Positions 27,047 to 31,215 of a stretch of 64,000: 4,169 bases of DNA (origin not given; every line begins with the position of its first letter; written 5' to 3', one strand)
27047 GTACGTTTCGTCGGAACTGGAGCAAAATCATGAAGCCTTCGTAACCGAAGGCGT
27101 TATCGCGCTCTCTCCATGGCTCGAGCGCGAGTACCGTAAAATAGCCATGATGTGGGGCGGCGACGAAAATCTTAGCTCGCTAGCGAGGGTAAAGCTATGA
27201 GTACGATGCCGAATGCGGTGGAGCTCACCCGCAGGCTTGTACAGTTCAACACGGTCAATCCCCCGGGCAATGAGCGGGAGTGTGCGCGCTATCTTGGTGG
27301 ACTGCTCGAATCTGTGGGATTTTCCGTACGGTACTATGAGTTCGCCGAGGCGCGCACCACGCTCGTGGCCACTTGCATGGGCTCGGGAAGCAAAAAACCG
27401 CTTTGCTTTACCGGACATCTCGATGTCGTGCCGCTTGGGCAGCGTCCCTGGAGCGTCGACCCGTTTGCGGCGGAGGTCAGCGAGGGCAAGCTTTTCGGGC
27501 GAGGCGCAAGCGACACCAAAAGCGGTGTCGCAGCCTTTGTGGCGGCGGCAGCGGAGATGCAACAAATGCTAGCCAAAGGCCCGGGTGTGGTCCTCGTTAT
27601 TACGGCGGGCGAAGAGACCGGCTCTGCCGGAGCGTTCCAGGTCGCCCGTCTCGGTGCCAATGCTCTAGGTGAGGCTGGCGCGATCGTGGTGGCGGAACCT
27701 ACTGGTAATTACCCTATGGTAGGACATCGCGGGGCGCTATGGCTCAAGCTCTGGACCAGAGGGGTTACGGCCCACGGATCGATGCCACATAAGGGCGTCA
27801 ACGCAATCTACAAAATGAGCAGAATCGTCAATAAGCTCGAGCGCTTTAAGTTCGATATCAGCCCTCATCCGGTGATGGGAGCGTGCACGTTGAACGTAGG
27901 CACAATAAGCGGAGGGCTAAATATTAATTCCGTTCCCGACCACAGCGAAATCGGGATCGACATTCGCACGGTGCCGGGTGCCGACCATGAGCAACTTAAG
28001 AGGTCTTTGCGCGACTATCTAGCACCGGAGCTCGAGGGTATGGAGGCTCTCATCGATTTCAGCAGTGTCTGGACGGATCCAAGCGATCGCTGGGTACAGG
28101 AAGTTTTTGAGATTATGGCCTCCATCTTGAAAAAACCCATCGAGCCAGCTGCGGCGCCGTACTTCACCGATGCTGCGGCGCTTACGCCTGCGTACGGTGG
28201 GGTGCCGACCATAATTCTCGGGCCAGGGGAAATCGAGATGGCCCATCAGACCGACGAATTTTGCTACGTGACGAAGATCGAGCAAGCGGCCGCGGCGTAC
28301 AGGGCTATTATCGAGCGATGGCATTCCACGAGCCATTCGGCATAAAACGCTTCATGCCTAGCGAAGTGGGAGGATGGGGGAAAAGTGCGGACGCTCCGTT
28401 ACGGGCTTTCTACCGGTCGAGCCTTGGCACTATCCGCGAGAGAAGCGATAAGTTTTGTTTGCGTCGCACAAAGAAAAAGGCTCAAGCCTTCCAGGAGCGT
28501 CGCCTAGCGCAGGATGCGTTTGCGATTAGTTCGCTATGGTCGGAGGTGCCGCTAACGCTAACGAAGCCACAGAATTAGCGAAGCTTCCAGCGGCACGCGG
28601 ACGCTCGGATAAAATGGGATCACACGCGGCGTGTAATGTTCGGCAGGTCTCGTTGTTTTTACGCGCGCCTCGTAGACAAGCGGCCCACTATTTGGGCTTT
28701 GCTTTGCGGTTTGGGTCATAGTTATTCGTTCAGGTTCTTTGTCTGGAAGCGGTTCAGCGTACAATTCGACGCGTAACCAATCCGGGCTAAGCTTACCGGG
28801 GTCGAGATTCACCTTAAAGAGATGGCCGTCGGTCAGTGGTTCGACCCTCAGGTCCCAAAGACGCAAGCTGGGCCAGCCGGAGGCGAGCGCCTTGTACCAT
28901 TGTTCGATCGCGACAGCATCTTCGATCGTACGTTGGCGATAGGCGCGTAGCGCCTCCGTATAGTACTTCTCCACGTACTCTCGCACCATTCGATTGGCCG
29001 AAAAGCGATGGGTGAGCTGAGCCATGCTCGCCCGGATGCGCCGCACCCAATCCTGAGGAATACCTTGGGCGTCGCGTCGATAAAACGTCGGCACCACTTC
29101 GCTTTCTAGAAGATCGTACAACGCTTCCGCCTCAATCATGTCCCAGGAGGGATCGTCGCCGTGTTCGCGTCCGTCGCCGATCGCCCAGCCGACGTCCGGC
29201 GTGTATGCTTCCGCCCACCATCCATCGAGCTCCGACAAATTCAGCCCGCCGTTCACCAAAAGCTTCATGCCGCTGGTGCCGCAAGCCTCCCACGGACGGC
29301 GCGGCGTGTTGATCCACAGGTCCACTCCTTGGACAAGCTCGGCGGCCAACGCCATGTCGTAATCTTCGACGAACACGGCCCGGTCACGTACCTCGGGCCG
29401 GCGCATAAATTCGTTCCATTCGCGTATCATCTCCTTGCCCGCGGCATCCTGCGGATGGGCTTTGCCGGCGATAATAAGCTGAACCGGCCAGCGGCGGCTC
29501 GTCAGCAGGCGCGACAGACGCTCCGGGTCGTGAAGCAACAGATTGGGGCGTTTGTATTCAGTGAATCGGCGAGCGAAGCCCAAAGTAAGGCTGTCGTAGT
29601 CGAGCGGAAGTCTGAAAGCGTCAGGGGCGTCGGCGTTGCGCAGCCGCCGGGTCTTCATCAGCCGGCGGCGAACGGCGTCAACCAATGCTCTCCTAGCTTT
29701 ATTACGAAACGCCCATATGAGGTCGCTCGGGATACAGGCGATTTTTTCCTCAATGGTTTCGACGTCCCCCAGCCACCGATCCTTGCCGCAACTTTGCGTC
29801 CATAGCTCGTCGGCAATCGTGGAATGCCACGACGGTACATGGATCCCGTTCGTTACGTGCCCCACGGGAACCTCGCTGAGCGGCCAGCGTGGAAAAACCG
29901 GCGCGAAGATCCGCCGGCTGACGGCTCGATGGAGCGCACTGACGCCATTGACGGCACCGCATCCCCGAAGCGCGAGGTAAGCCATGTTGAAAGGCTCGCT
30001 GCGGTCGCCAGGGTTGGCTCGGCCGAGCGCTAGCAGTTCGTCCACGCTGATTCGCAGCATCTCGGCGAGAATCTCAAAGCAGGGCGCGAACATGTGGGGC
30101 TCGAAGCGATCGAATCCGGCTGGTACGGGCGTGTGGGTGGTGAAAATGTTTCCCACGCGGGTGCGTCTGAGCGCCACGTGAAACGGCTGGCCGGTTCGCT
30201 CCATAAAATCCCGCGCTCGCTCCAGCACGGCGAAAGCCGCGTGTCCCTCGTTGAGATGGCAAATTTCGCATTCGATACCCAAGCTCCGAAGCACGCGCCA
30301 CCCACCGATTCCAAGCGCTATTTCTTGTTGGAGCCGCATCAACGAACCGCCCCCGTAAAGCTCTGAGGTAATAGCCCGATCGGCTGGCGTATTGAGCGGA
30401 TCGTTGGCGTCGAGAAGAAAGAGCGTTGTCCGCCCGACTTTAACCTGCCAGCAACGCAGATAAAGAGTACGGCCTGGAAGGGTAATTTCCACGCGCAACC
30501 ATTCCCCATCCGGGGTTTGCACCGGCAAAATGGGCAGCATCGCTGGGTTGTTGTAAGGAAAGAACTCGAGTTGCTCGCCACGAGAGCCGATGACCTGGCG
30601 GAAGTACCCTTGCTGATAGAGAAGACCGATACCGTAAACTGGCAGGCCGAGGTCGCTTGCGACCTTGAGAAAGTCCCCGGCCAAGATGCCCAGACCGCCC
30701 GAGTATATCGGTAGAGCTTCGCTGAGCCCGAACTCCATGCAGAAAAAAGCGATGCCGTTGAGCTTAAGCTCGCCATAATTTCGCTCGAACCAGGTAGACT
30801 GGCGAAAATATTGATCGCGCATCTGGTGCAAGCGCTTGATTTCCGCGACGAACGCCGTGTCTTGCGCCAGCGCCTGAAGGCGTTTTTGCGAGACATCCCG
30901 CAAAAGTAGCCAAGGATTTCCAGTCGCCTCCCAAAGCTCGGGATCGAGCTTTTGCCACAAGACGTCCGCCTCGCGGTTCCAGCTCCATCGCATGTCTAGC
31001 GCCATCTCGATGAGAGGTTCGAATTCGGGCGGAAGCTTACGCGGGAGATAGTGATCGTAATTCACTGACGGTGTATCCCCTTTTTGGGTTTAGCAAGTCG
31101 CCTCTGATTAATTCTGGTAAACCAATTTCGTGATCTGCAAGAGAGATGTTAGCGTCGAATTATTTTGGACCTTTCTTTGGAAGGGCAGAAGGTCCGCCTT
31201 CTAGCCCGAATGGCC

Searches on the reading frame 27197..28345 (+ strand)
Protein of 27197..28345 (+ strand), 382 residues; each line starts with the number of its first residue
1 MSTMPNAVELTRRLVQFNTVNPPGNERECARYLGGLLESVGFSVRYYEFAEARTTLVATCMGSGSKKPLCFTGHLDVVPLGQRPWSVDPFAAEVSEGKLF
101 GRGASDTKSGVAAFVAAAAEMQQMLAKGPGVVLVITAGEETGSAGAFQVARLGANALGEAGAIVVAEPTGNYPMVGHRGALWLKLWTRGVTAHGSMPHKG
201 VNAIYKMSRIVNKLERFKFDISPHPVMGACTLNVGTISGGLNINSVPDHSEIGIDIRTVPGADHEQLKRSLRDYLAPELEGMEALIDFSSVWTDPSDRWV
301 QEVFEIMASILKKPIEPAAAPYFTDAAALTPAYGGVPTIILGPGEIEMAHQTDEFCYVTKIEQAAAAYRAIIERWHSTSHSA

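Call 38: search_protein_families(library=pfam, proteins=[window:27197-28345:+])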
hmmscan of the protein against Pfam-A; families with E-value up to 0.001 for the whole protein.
window:27197-28345:+ (382 aa): 4 families
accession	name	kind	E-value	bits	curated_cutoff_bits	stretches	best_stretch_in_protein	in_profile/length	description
PF01546.33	Peptidase_M20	-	1.4e-27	97.4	24.6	1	70-373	1-205/206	Peptidase family M20/M25/M40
PF07687.19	M20_dimer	-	1.3e-25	89.9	21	1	175-280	1-104/107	Peptidase dimerisation domain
PF04389.22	Peptidase_M28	-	7.8e-07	29.4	21.3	1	56-151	2-78/193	Peptidase family M28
PF05343.19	Peptidase_M42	-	5e-05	22.9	23.2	0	88-150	117-177/292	M42 glutamyl aminopeptidase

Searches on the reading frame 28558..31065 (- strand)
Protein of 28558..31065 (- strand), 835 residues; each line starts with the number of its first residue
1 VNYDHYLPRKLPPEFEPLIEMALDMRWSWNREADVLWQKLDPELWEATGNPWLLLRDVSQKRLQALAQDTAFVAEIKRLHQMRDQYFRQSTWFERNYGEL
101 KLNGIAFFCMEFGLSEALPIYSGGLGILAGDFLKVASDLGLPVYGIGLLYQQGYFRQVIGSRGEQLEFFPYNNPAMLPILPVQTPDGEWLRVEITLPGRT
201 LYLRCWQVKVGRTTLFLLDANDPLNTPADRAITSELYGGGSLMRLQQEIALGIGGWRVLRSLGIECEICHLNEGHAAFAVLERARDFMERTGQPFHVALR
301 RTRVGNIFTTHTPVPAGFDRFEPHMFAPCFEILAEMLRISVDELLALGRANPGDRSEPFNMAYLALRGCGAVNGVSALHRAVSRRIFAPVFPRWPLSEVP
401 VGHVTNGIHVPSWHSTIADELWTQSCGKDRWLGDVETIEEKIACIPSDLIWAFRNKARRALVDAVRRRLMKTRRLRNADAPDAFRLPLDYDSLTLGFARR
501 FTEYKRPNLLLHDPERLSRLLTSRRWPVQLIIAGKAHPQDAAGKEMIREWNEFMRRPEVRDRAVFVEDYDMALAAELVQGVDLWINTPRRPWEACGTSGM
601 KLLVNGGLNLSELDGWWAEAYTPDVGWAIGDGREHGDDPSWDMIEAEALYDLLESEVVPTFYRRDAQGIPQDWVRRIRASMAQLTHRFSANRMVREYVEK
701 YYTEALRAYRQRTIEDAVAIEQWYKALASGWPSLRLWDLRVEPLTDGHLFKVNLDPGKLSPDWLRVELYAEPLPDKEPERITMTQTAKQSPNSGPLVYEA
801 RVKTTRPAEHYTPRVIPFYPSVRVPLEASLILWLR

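Call 7: search_protein_families(library=pfam, proteins=[window:28558-31065:-])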
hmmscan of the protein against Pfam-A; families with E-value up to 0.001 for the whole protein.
window:28558-31065:- (835 aa): 2 families
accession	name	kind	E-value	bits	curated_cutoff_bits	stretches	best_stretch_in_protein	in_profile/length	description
PF11897.13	DUF3417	-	9e-32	110.2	25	1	11-118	1-109/109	Protein of unknown function (DUF3417)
PF00343.26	Phosphorylase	-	1.3e-28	100.2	27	2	268-615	219-579/713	Carbohydrate phosphorylase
